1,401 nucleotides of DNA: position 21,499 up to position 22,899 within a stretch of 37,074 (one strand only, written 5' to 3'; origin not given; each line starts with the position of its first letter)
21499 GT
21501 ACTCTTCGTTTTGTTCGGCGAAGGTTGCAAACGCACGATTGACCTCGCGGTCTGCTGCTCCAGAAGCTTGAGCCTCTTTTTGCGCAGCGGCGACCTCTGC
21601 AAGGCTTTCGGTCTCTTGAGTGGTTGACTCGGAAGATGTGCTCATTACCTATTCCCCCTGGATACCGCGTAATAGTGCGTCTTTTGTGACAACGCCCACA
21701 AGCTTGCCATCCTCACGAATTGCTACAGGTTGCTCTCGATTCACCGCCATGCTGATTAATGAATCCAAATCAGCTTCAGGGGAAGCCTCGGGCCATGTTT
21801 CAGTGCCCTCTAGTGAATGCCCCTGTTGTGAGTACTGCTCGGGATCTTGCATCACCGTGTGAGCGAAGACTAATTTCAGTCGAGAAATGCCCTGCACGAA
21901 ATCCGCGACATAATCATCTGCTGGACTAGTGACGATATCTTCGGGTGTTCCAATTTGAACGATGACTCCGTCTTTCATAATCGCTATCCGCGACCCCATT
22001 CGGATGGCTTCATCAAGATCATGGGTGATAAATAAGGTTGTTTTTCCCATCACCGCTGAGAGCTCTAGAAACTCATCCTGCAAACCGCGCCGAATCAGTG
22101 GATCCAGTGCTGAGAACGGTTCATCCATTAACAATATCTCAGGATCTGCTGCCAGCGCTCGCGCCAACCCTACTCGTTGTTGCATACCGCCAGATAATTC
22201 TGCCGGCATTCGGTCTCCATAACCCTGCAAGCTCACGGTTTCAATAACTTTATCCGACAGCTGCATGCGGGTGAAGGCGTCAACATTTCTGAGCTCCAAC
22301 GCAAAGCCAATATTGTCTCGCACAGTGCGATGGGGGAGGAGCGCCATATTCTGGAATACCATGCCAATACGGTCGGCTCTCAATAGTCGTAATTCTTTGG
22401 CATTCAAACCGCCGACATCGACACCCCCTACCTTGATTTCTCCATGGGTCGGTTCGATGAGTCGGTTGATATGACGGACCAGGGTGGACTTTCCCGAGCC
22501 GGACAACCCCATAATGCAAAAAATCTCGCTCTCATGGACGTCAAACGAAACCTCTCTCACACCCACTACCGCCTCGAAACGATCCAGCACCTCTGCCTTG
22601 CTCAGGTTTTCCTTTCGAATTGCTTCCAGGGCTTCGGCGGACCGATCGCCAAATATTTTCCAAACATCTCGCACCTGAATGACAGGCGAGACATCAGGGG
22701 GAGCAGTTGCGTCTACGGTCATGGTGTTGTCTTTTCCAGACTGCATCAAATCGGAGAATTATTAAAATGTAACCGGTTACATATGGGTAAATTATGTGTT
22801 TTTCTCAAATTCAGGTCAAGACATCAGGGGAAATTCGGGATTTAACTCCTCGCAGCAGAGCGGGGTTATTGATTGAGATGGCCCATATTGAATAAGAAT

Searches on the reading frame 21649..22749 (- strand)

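Call 48: search_protein_families(library=pfam, proteins=[window:21649-22749:-], max_evalue=0.00001)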
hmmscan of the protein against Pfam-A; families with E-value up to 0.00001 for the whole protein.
window:21649-22749:- (366 aa): 2 families
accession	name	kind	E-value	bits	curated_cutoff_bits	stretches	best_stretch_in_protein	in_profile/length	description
PF00005.33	ABC_tran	-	5e-32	111.8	25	1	65-212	2-136/137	ABC transporter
PF13304.12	AAA_21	-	3e-07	31.2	27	0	168-244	221-299/304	AAA domain, putative AbiEii toxin, Type IV TA system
